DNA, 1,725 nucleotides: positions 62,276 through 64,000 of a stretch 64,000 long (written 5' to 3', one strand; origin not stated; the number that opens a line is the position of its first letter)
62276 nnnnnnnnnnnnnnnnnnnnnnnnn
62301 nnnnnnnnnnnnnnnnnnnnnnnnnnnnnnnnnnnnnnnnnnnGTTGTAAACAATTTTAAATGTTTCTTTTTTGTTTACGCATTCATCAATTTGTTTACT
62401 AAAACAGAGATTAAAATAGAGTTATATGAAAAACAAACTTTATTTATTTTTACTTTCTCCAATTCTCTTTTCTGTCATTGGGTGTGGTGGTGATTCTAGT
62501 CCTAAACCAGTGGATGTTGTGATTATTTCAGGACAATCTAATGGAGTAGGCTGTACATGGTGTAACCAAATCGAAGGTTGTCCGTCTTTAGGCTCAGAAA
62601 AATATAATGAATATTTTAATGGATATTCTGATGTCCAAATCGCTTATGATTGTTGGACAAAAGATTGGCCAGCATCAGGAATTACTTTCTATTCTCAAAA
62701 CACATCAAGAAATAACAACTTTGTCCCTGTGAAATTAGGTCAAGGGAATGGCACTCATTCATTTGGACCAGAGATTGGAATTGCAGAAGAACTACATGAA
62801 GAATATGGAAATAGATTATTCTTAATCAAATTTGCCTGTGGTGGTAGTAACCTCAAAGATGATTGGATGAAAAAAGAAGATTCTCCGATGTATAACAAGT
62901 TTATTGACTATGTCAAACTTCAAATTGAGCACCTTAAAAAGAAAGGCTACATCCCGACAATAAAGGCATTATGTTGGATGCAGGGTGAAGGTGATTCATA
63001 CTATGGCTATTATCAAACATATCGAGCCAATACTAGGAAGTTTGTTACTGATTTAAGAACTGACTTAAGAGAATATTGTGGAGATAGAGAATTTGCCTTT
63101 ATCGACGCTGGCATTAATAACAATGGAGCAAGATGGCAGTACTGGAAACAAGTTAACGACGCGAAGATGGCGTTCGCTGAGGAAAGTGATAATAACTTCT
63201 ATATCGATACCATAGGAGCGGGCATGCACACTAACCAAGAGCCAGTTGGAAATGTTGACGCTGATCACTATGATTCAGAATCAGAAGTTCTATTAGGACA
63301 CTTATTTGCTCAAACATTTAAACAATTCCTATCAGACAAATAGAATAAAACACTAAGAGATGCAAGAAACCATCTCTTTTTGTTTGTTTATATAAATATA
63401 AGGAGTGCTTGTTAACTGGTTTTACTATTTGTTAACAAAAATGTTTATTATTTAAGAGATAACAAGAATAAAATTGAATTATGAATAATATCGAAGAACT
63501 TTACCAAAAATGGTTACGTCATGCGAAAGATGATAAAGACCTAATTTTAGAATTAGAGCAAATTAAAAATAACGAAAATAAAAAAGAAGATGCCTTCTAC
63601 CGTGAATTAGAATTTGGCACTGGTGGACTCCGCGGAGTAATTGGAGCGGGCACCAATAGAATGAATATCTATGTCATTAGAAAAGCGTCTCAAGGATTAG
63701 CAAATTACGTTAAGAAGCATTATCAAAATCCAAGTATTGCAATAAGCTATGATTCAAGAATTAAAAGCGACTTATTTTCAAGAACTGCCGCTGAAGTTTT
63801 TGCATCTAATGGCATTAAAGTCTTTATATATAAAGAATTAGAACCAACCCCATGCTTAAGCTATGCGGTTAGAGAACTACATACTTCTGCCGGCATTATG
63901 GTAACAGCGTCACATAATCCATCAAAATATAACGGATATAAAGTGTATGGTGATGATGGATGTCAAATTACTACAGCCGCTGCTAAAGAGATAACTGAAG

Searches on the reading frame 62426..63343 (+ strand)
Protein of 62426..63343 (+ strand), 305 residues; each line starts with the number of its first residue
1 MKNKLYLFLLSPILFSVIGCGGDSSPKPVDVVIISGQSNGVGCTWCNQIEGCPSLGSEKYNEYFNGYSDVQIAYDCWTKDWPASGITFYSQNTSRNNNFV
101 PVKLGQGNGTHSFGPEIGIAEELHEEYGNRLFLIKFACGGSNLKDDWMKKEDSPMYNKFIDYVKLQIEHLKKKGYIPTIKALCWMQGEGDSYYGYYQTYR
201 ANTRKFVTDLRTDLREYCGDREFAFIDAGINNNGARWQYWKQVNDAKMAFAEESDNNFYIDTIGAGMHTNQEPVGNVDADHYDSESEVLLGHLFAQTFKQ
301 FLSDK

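Call 13: search_protein_families(library=pfam, proteins=[window:62426-63343:+], max_evalue=0.00001)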
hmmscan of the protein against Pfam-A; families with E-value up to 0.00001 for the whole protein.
window:62426-63343:+ (305 aa): 1 family
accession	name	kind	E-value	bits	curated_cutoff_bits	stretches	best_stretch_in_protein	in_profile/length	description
PF03629.24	SASA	-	3.2e-23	83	24.8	1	29-298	2-224/226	Carbohydrate esterase, sialic acid-specific acetylesterase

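Call 60: search_protein_families(library=ncbifam, proteins=[window:62426-63343:+], max_evalue=0.00001)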
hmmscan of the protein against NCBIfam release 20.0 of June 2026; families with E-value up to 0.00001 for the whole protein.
window:62426-63343:+ (305 aa): 0 families

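Call 87: find_encoding_contigs(protein=window:62426-63343:+, flank=10000, max_places=2)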
Protein window:62426-63343:+ (305 aa): 4 contigs read that carry it; 2 places shown.
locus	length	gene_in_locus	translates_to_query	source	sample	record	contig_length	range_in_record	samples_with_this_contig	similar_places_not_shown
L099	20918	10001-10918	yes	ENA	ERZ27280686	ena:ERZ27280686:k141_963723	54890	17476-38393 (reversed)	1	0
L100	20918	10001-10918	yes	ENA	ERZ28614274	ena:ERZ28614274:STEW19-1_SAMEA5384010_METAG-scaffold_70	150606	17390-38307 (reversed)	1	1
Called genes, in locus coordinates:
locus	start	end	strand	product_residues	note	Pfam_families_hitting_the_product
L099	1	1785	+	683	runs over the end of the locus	PF00724:Oxidored_FMN, PF13434:Lys_Orn_oxgnase (faint), PF01266:DAO (faint), PF07992:Pyr_redox_2, PF13450:NAD_binding_8 (faint), PF13738:Pyr_redox_3, PF00070:Pyr_redox (weak)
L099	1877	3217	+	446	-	PF13487:HD_5, PF01966:HD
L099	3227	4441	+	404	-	PF08448:PAS_4, PF00990:GGDEF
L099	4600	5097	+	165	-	PF18819:MuF_C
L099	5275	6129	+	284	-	PF12844:HTH_19, PF13560:HTH_31, PF01381:HTH_3, PF12146:Hydrolase_4 (faint)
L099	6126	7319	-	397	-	PF01996:F420_ligase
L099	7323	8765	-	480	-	PF00890:FAD_binding_2 (faint), PF01266:DAO (faint), PF01946:Thi4 (weak), PF03486:HI0933_like (faint), PF05834:Lycopene_cycl (faint), PF07992:Pyr_redox_2 (weak), PF01134:GIDA, PF21688:FAD-depend_C, +1 more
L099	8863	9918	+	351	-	PF01633:Choline_kinase (faint), PF01636:APH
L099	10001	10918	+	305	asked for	PF03629:SASA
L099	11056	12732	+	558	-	PF02878:PGM_PMM_I, PF02879:PGM_PMM_II, PF02880:PGM_PMM_III, PF00408:PGM_PMM_IV (weak)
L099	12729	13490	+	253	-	PF16227:DUF4886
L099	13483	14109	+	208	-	PF00326:Peptidase_S9 (weak)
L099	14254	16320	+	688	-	-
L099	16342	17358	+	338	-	PF00356:LacI (weak), PF00532:Peripla_BP_1, PF13377:Peripla_BP_3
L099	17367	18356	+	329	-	PF04041:Glyco_hydro_130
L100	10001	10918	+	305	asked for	PF03629:SASA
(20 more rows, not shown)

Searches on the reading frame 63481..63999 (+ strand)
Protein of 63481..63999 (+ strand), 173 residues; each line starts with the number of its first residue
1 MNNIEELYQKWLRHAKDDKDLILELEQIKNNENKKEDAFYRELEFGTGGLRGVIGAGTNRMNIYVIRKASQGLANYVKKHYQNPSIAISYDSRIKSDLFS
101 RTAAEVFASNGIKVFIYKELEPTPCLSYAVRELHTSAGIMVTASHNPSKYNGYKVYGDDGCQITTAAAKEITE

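Call 13: search_protein_families(library=pfam, proteins=[window:63481-63999:+], max_evalue=0.00001)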
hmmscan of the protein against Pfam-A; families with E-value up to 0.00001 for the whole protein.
window:63481-63999:+ (173 aa): 1 family
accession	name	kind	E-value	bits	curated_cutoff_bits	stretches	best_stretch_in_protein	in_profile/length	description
PF02878.22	PGM_PMM_I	-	1.2e-42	145.3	22.5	1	44-172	3-128/138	Phosphoglucomutase/phosphomannomutase, alpha/beta/alpha domain I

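Call 60: search_protein_families(library=ncbifam, proteins=[window:63481-63999:+], max_evalue=0.00001)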
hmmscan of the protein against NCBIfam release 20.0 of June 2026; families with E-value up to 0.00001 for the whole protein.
window:63481-63999:+ (173 aa): 5 families
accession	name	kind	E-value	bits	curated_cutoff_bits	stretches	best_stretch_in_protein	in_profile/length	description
TIGR03990.1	Arch_GlmM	equivalog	1.4e-26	93.4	439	1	45-172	4-123/444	phosphoglucosamine mutase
TIGR01455.1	glmM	equivalog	3e-19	69.1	447.55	1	45-171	1-125/442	phosphoglucosamine mutase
NF046027.1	PhglucPhmanMutPgmG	equivalog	7.5e-14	51.2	600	1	50-155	15-115/460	phosphoglucomutase/phosphomannomutase PgmG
TIGR01132.1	pgm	equivalog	3.4e-12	45.6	778.05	1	36-172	33-175/546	phosphoglucomutase (alpha-D-glucose-1,6-bisphosphate-dependent)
NF007088.0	PRK09542.1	equivalog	5.6e-10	38.8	618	1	50-156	17-117/456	phosphomannomutase/phosphoglucomutase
